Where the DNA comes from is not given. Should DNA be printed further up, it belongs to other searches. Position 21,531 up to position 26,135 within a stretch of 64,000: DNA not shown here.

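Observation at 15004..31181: Nine-gene, fully translationally coupled PUFA/HglE/PKSE-like iterative PKS operon with hydrolase, glycosyl and methyl tailoring: candidate undescribed glycolipid pathway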

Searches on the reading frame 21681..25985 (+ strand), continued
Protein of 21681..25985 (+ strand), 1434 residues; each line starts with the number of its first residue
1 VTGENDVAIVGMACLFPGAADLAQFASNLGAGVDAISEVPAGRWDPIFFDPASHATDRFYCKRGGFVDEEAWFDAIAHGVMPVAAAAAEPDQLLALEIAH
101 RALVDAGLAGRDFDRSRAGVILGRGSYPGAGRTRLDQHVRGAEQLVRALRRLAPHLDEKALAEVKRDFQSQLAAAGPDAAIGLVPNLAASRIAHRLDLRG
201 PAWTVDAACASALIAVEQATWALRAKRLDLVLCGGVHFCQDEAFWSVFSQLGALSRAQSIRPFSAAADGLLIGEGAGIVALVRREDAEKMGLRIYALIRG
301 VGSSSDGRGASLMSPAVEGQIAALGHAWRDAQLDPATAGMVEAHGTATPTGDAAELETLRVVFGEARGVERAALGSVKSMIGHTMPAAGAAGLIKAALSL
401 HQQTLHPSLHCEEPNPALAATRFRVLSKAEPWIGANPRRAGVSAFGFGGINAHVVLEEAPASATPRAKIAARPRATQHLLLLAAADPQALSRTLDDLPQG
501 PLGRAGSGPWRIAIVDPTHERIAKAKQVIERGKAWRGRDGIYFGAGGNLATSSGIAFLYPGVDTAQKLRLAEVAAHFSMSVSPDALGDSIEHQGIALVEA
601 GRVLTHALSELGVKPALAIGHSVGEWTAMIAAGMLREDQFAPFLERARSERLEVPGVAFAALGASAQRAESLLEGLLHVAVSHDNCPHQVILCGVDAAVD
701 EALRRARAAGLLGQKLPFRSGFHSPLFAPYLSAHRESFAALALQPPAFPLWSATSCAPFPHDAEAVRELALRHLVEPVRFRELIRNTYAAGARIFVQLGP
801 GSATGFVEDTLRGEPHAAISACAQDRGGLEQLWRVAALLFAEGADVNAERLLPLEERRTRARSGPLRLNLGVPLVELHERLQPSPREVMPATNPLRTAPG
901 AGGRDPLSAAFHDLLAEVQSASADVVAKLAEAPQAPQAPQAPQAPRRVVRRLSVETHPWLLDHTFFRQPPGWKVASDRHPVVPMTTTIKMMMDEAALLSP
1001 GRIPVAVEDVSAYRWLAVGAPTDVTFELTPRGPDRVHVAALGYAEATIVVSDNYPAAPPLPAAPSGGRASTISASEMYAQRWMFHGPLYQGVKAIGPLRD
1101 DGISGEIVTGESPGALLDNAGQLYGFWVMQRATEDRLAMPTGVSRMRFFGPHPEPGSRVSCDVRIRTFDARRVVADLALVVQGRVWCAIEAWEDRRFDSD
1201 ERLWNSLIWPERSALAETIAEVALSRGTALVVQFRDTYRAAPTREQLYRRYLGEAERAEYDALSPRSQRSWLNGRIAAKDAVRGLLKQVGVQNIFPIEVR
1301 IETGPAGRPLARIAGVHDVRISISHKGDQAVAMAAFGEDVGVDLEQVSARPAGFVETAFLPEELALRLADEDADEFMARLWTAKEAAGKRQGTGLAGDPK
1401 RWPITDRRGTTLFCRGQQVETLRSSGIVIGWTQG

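Call 7: find_homologous_proteins(query=window:21681-25985:+, max_evalue=1e-20)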
Query window:21681-25985:+ (1434 aa): 7820 proteins with E <= 1e-20 among 8000 candidates; the best 120 are listed.
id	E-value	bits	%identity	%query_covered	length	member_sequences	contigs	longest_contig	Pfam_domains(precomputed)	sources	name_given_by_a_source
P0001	0.0e+0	2449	76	100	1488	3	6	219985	PF01648.26,PF00109.33,PF14765.13,PF02801.29,PF16197.12,PF00698.27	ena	-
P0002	0.0e+0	1814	56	67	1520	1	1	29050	PF01648.26,PF00109.33,PF14765.13,PF02801.29,PF16197.12,PF00698.27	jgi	jgi:acyl transferase domain-containing protein/phosphopantetheinyl transferase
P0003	0.0e+0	1662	58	100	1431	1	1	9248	PF01648.26,PF00109.33,PF14765.13,PF02801.29,PF16197.12,PF00698.27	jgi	jgi:acyl transferase domain-containing protein/phosphopantetheinyl transferase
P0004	0.0e+0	1653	58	100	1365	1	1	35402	PF00109.33,PF02801.29,PF16197.12,PF00698.27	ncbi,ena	-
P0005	0.0e+0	1647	57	100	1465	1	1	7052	PF01648.26,PF00109.33,PF14765.13,PF02801.29,PF16197.12,PF00698.27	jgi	jgi:3-oxoacyl-(acyl-carrier-protein) synthase/malonyl CoA-acyl carrier protein transacylase/phosphop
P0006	0.0e+0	1632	55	100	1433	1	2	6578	PF01648.26,PF00109.33,PF00108.30,PF02801.29,PF16197.12,PF00698.27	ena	-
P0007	0.0e+0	1617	56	100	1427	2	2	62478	PF01648.26,PF00109.33,PF21089.4,PF14765.13,PF02801.29,PF16197.12,PF00698.27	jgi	-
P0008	0.0e+0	1615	55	100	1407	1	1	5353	PF01648.26,PF00109.33,PF14765.13,PF02801.29,PF16197.12,PF00698.27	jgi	jgi:acyl transferase domain-containing protein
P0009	0.0e+0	1603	55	99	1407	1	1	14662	PF01648.26,PF00109.33,PF02801.29,PF16197.12,PF00698.27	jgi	jgi:acyl transferase domain-containing protein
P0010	0.0e+0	1574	54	100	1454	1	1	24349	PF01648.26,PF00109.33,PF14765.13,PF02801.29,PF16197.12,PF00698.27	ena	-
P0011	0.0e+0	1574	53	100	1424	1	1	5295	PF01648.26,PF00109.33,PF14765.13,PF02801.29,PF16197.12,PF00698.27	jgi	jgi:acyl transferase domain-containing protein/phosphopantetheinyl transferase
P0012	0.0e+0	1570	54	100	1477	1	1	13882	PF01648.26,PF00109.33,PF02801.29,PF16197.12,PF00698.27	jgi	jgi:acyl transferase domain-containing protein/phosphopantetheinyl transferase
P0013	0.0e+0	1569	54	100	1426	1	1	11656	PF01648.26,PF00109.33,PF14765.13,PF02801.29,PF16197.12,PF00698.27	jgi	jgi:acyl transferase domain-containing protein/phosphopantetheinyl transferase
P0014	0.0e+0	1556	54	99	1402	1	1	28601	PF01648.26,PF00109.33,PF02801.29,PF16197.12,PF00698.27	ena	-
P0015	0.0e+0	1554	59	59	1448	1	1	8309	PF01648.26,PF00109.33,PF21089.4,PF14765.13,PF02801.29,PF16197.12,PF00698.27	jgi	jgi:acyl transferase domain-containing protein/phosphopantetheinyl transferase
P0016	0.0e+0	1551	53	99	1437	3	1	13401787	PF01648.26,PF00109.33,PF02801.29,PF16197.12,PF00698.27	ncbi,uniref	ncbi:4'-phosphopantetheinyl transferase superfamily protein [Pendulispora brunnea]|uniref:4'-phospho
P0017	0.0e+0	1550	53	100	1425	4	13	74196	PF01648.26,PF00109.33,PF14765.13,PF02801.29,PF16197.12,PF00698.27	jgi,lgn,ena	-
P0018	0.0e+0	1546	52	100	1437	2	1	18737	PF01648.26,PF00109.33,PF14765.13,PF02801.29,PF16197.12,PF00698.27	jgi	jgi:acyl transferase domain-containing protein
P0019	0.0e+0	1545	53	100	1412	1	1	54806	PF01648.26,PF00109.33,PF14765.13,PF02801.29,PF16197.12,PF00698.27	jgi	jgi:acyl transferase domain-containing protein/phosphopantetheinyl transferase (holo-ACP synthase)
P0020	0.0e+0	1543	53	100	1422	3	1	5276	PF01648.26,PF00109.33,PF00108.30,PF02801.29,PF16197.12,PF00698.27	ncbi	-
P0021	0.0e+0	1529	51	100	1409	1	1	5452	PF01648.26,PF00109.33,PF14765.13,PF02801.29,PF16197.12,PF00698.27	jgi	jgi:acyl transferase domain-containing protein/phosphopantetheinyl transferase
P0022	0.0e+0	1529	52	100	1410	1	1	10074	PF01648.26,PF00109.33,PF14765.13,PF00108.30,PF02801.29,PF16197.12,PF00698.27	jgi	jgi:acyl transferase domain-containing protein/phosphopantetheinyl transferase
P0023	0.0e+0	1529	53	100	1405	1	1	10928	PF01648.26,PF00109.33,PF02801.29,PF16197.12,PF00698.27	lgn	-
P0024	0.0e+0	1528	52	100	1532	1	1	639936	PF01648.26,PF00109.33,PF02801.29,PF16197.12,PF00698.27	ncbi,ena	-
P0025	0.0e+0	1524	53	100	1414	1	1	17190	PF01648.26,PF00109.33,PF14765.13,PF00108.30,PF02801.29,PF16197.12,PF00698.27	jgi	jgi:acyl transferase domain-containing protein/phosphopantetheinyl transferase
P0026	0.0e+0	1522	53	100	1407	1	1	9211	PF01648.26,PF00109.33,PF14765.13,PF02801.29,PF16197.12,PF00698.27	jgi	jgi:acyl transferase domain-containing protein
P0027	0.0e+0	1522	52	100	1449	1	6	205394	PF01648.26,PF00109.33,PF14765.13,PF02801.29,PF16197.12,PF00698.27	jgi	jgi:acyl transferase domain-containing protein/phosphopantetheinyl transferase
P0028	0.0e+0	1519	51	100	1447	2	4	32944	PF01648.26,PF00109.33,PF02801.29,PF16197.12,PF00698.27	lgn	-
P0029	0.0e+0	1515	53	100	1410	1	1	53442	PF01648.26,PF00109.33,PF02801.29,PF16197.12,PF00698.27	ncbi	-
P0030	0.0e+0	1513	52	100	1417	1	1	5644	PF01648.26,PF00109.33,PF14765.13,PF02801.29,PF16197.12,PF00698.27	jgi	jgi:acyl transferase domain-containing protein/phosphopantetheinyl transferase (holo-ACP synthase)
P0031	0.0e+0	1513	53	100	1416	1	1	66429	PF01648.26,PF00109.33,PF14765.13,PF02801.29,PF16197.12,PF00698.27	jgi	jgi:acyl transferase domain-containing protein/phosphopantetheinyl transferase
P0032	0.0e+0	1510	51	100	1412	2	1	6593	PF01648.26,PF00109.33,PF14765.13,PF02801.29,PF16197.12,PF00698.27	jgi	jgi:acyl transferase domain-containing protein/phosphopantetheinyl transferase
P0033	0.0e+0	1509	54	100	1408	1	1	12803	PF01648.26,PF00109.33,PF17837.7,PF02801.29,PF16197.12,PF00698.27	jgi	jgi:acyl transferase domain-containing protein/phosphopantetheinyl transferase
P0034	0.0e+0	1509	52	99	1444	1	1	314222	PF01648.26,PF00109.33,PF14765.13,PF00108.30,PF02801.29,PF16197.12,PF00698.27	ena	-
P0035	0.0e+0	1507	53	100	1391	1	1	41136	PF01648.26,PF00109.33,PF14765.13,PF02801.29,PF16197.12,PF00698.27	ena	-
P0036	0.0e+0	1506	53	100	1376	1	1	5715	PF01648.26,PF00109.33,PF17837.7,PF02801.29,PF16197.12,PF00698.27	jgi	jgi:acyl transferase domain-containing protein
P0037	0.0e+0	1504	53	100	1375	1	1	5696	PF01648.26,PF00109.33,PF17837.7,PF02801.29,PF16197.12,PF00698.27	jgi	-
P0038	0.0e+0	1503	55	93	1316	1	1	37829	PF00109.33,PF14765.13,PF02801.29,PF16197.12,PF00698.27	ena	-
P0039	0.0e+0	1501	52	99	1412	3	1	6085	PF01648.26,PF00109.33,PF14765.13,PF02801.29,PF16197.12,PF00698.27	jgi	jgi:acyl transferase domain-containing protein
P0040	0.0e+0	1499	51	100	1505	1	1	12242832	PF01648.26,PF00109.33,PF02801.29,PF16197.12,PF00698.27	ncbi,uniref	ncbi:beta-ketoacyl synthase N-terminal-like domain-containing protein [Pendulispora albinea]|uniref:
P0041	0.0e+0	1499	53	100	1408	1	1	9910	PF01648.26,PF00109.33,PF14765.13,PF02801.29,PF16197.12,PF00698.27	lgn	-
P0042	0.0e+0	1497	55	93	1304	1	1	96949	PF00109.33,PF14765.13,PF02801.29,PF16197.12,PF00698.27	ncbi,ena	-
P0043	0.0e+0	1497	51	100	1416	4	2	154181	PF01648.26,PF00109.33,PF14765.13,PF02801.29,PF16197.12,PF00698.27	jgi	jgi:acyl transferase domain-containing protein/phosphopantetheinyl transferase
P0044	0.0e+0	1496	51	100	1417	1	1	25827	PF01648.26,PF00109.33,PF14765.13,PF02801.29,PF16197.12,PF00698.27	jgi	jgi:acyl transferase domain-containing protein/phosphopantetheinyl transferase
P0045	0.0e+0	1491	52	100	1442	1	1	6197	PF01648.26,PF00109.33,PF02801.29,PF16197.12,PF00698.27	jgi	jgi:acyl transferase domain-containing protein/phosphopantetheinyl transferase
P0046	0.0e+0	1486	51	100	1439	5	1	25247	PF01648.26,PF00109.33,PF14765.13,PF02801.29,PF16197.12,PF00698.27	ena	-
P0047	0.0e+0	1480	55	93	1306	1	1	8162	PF00109.33,PF14765.13,PF02801.29,PF16197.12,PF00698.27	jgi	jgi:acyl transferase domain-containing protein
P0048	0.0e+0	1478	51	100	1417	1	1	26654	PF01648.26,PF00109.33,PF14765.13,PF00108.30,PF02801.29,PF16197.12,PF00698.27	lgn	-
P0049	0.0e+0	1473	51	100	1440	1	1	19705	PF01648.26,PF00109.33,PF14765.13,PF00108.30,PF02801.29,PF16197.12,PF00698.27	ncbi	-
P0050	0.0e+0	1466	53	99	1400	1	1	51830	PF01648.26,PF00109.33,PF02801.29,PF16197.12,PF00698.27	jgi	jgi:acyl transferase domain-containing protein/phosphopantetheinyl transferase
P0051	0.0e+0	1465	50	100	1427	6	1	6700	PF01648.26,PF00109.33,PF14765.13,PF00108.30,PF02801.29,PF16197.12,PF00698.27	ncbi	-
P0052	0.0e+0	1457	51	99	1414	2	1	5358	PF01648.26,PF00109.33,PF14765.13,PF02801.29,PF16197.12,PF00698.27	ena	-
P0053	0.0e+0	1442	51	100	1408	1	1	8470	PF01648.26,PF00109.33,PF14765.13,PF02801.29,PF16197.12,PF00698.27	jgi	-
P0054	0.0e+0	1442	51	100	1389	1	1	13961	PF01648.26,PF00109.33,PF14765.13,PF02801.29,PF16197.12,PF00698.27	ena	-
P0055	0.0e+0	1435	52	100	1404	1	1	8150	PF01648.26,PF00109.33,PF14765.13,PF02801.29,PF16197.12,PF00698.27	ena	-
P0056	0.0e+0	1434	50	100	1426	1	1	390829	PF01648.26,PF00109.33,PF14765.13,PF02801.29,PF16197.12,PF00698.27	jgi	jgi:acyl transferase domain-containing protein/phosphopantetheinyl transferase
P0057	0.0e+0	1434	50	100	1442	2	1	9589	PF01648.26,PF00109.33,PF14765.13,PF02801.29,PF16197.12,PF00698.27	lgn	-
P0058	0.0e+0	1434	51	100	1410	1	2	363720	PF01648.26,PF00109.33,PF14765.13,PF02801.29,PF16197.12,PF00698.27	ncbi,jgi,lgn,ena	-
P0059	0.0e+0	1431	52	98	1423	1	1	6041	PF01648.26,PF00109.33,PF14765.13,PF02801.29,PF16197.12,PF00698.27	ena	-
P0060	0.0e+0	1425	50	99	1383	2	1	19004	PF01648.26,PF00109.33,PF00108.30,PF02801.29,PF16197.12,PF00698.27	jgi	jgi:acyl transferase domain-containing protein/phosphopantetheinyl transferase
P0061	0.0e+0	1418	51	100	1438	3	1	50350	PF01648.26,PF00109.33,PF14765.13,PF02801.29,PF16197.12,PF00698.27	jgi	jgi:acyl transferase domain-containing protein/phosphopantetheinyl transferase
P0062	0.0e+0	1417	50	100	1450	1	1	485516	PF01648.26,PF00109.33,PF14765.13,PF02801.29,PF16197.12,PF00698.27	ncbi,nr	ncbi:MAG: polyketide synthase dehydratase domain-containing protein [Deltaproteobacteria bacterium]|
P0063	0.0e+0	1414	51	100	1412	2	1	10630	PF01648.26,PF00109.33,PF14765.13,PF02801.29,PF16197.12,PF00698.27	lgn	-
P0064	0.0e+0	1411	49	99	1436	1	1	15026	PF01648.26,PF00109.33,PF02801.29,PF16197.12,PF00698.27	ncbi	-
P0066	0.0e+0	1401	50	99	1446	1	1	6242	PF01648.26,PF00109.33,PF02801.29,PF16197.12,PF00698.27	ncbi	-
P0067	0.0e+0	1400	50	100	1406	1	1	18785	PF01648.26,PF00109.33,PF14765.13,PF02801.29,PF16197.12,PF00698.27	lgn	-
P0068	0.0e+0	1400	51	100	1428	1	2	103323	PF01648.26,PF00109.33,PF02801.29,PF16197.12,PF00698.27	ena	-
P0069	0.0e+0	1398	49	99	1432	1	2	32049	PF01648.26,PF00109.33,PF14765.13,PF02801.29,PF16197.12,PF00698.27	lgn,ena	-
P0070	0.0e+0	1397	50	99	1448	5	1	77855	PF01648.26,PF00109.33,PF02801.29,PF16197.12,PF00698.27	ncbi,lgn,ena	-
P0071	0.0e+0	1396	49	100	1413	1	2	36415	PF01648.26,PF00109.33,PF02801.29,PF16197.12,PF00698.27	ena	-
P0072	0.0e+0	1395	51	100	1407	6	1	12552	PF01648.26,PF00109.33,PF14765.13,PF02801.29,PF16197.12,PF00698.27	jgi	jgi:acyl transferase domain-containing protein/phosphopantetheinyl transferase (holo-ACP synthase)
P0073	0.0e+0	1391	49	100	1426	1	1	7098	PF01648.26,PF00109.33,PF14765.13,PF02801.29,PF16197.12,PF00698.27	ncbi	ncbi:MAG: acyl transferase domain-containing protein, partial [Myxococcota bacterium]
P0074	0.0e+0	1390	50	99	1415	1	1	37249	PF01648.26,PF00109.33,PF02801.29,PF16197.12,PF00698.27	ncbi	-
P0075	0.0e+0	1389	49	100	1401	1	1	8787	PF01648.26,PF00109.33,PF14765.13,PF02801.29,PF16197.12,PF00698.27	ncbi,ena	-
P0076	0.0e+0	1388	49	100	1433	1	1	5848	PF01648.26,PF00109.33,PF02801.29,PF16197.12,PF00698.27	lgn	-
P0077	0.0e+0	1386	51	99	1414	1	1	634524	PF01648.26,PF00109.33,PF21089.4,PF14765.13,PF02801.29,PF16197.12,PF00698.27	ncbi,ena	-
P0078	0.0e+0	1385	51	100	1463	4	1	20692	PF01648.26,PF00109.33,PF02801.29,PF16197.12,PF00698.27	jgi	jgi:acyl transferase domain-containing protein/phosphopantetheinyl transferase (holo-ACP synthase)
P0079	0.0e+0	1384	51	100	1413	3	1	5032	PF01648.26,PF00109.33,PF14765.13,PF02801.29,PF16197.12,PF00698.27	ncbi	-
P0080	0.0e+0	1383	51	100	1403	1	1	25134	PF01648.26,PF00109.33,PF14765.13,PF02801.29,PF16197.12,PF00698.27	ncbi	-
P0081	0.0e+0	1382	52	100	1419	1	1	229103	PF01648.26,PF00109.33,PF00108.30,PF02801.29,PF16197.12,PF00698.27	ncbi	ncbi:MAG: beta-ketoacyl synthase N-terminal-like domain-containing protein [Kofleriaceae bacterium]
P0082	0.0e+0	1379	50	100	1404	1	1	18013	PF01648.26,PF00109.33,PF21089.4,PF14765.13,PF02801.29,PF16197.12,PF00698.27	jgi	jgi:3-oxoacyl-(acyl-carrier-protein) synthase/phosphopantetheinyl transferase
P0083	0.0e+0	1378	49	100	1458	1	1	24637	PF01648.26,PF00109.33,PF02801.29,PF16197.12,PF00698.27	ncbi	ncbi:MAG: type I polyketide synthase [Acidobacteriota bacterium]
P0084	0.0e+0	1376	51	99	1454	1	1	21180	PF01648.26,PF00109.33,PF00108.30,PF02801.29,PF16197.12,PF00698.27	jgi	jgi:acyl transferase domain-containing protein/phosphopantetheinyl transferase (holo-ACP synthase)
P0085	0.0e+0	1375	49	100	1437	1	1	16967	PF01648.26,PF00109.33,PF14765.13,PF02801.29,PF16197.12,PF00698.27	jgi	jgi:acyl transferase domain-containing protein/phosphopantetheinyl transferase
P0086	0.0e+0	1375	48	100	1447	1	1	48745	PF01648.26,PF00109.33,PF14765.13,PF02801.29,PF16197.12,PF00698.27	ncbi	-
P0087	0.0e+0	1374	51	100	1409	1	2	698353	PF01648.26,PF00109.33,PF02801.29,PF16197.12,PF00698.27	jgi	jgi:acyl transferase domain-containing protein/phosphopantetheinyl transferase (holo-ACP synthase)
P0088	0.0e+0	1373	49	99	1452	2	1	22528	PF01648.26,PF00109.33,PF02801.29,PF16197.12,PF00698.27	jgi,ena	-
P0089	0.0e+0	1372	51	99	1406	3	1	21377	PF01648.26,PF00109.33,PF14765.13,PF02801.29,PF16197.12,PF00698.27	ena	-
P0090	0.0e+0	1368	52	99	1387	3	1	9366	PF01648.26,PF00109.33,PF14765.13,PF02801.29,PF16197.12,PF00698.27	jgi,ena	-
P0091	0.0e+0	1368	51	100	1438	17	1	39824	PF01648.26,PF00109.33,PF02801.29,PF16197.12,PF00698.27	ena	-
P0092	0.0e+0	1366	48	99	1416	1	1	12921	PF01648.26,PF00109.33,PF21089.4,PF14765.13,PF02801.29,PF16197.12,PF00698.27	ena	-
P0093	0.0e+0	1365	49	100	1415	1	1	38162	PF01648.26,PF00109.33,PF02801.29,PF16197.12,PF00698.27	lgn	-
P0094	0.0e+0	1364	48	99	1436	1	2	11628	PF00109.33,PF14765.13,PF02801.29,PF16197.12,PF00698.27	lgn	-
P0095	0.0e+0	1361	52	100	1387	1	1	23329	PF00109.33,PF14765.13,PF02801.29,PF16197.12,PF00698.27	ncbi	-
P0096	0.0e+0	1359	49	100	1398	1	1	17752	PF01648.26,PF00109.33,PF17837.7,PF02801.29,PF16197.12,PF00698.27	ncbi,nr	ncbi:MAG: acyltransferase domain-containing protein [Deltaproteobacteria bacterium]|nr:MAG: acyltran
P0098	0.0e+0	1356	56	59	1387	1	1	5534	PF01648.26,PF00109.33,PF02801.29,PF16197.12,PF00698.27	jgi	jgi:3-oxoacyl-(acyl-carrier-protein) synthase/malonyl CoA-acyl carrier protein transacylase/phosphop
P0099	0.0e+0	1355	49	100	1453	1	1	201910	PF01648.26,PF00109.33,PF14765.13,PF02801.29,PF16197.12,PF00698.27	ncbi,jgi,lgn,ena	-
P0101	0.0e+0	1354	48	100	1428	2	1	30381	PF01648.26,PF00109.33,PF02801.29,PF16197.12,PF00698.27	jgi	-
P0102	0.0e+0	1352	47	99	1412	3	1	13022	PF01648.26,PF00109.33,PF02801.29,PF16197.12,PF00698.27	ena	-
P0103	0.0e+0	1352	51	100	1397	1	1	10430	PF01648.26,PF00109.33,PF00108.30,PF02801.29,PF16197.12,PF00698.27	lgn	-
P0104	0.0e+0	1352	52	91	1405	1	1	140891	PF00109.33,PF14765.13,PF00108.30,PF02801.29,PF16197.12,PF00698.27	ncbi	ncbi:MAG: type I polyketide synthase [Myxococcota bacterium]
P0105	0.0e+0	1349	49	100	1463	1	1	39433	PF01648.26,PF00109.33,PF14765.13,PF02801.29,PF16197.12,PF00698.27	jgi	jgi:acyl transferase domain-containing protein/phosphopantetheinyl transferase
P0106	0.0e+0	1349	48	99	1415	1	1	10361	PF01648.26,PF00109.33,PF00108.30,PF02801.29,PF16197.12,PF00698.27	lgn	-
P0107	0.0e+0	1349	48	100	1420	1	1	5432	PF01648.26,PF00109.33,PF00108.30,PF02801.29,PF16197.12,PF00698.27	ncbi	-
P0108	0.0e+0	1349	48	100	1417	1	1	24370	PF01648.26,PF00109.33,PF14765.13,PF00108.30,PF02801.29,PF16197.12,PF00698.27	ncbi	-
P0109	0.0e+0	1348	50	100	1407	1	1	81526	PF01648.26,PF00109.33,PF14765.13,PF00108.30,PF02801.29,PF16197.12,PF00698.27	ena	-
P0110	0.0e+0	1348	49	100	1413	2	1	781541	PF01648.26,PF00109.33,PF14765.13,PF02801.29,PF16197.12,PF00698.27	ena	-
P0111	0.0e+0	1347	50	100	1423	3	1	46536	PF01648.26,PF00109.33,PF14765.13,PF02801.29,PF16197.12,PF00698.27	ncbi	-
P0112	0.0e+0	1346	48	100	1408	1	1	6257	PF01648.26,PF00109.33,PF02801.29,PF16197.12,PF00698.27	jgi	jgi:acyl transferase domain-containing protein/phosphopantetheinyl transferase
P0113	0.0e+0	1346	50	100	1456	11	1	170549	PF01648.26,PF00109.33,PF02801.29,PF16197.12,PF00698.27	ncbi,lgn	-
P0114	0.0e+0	1345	48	99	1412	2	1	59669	PF01648.26,PF00109.33,PF02801.29,PF16197.12,PF00698.27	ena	-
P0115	0.0e+0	1345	50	100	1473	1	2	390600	PF01648.26,PF00109.33,PF02801.29,PF16197.12,PF00698.27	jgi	jgi:acyl transferase domain-containing protein/phosphopantetheinyl transferase (holo-ACP synthase)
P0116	0.0e+0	1345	51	100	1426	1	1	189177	PF01648.26,PF00109.33,PF00108.30,PF02801.29,PF16197.12,PF00698.27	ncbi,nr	ncbi:MAG: polyketide synthase dehydratase domain-containing protein [Myxococcales bacterium]|nr:poly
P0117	0.0e+0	1344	46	100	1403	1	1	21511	PF01648.26,PF00109.33,PF02801.29,PF16197.12,PF00698.27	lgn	-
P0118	0.0e+0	1342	53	93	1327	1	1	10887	PF00109.33,PF14765.13,PF02801.29,PF16197.12,PF00698.27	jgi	jgi:acyl transferase domain-containing protein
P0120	0.0e+0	1340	47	100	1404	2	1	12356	PF01648.26,PF00109.33,PF02801.29,PF16197.12,PF00698.27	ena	-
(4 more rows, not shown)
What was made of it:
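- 21681..25985 (+): PKS2 (1434 aa): KS, AT, PKS-type DH, Sfp-type PPTase. Thousands of homologues at E<=1e-20; the 120 best are nearly all full-length at about 46-58% identity (call 7).
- On Type M secondary lipid synthase (fused pfaDA + pfaBC-PPTase): Homologues carry PF14765 PS-DH and PF01648 (call 7).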
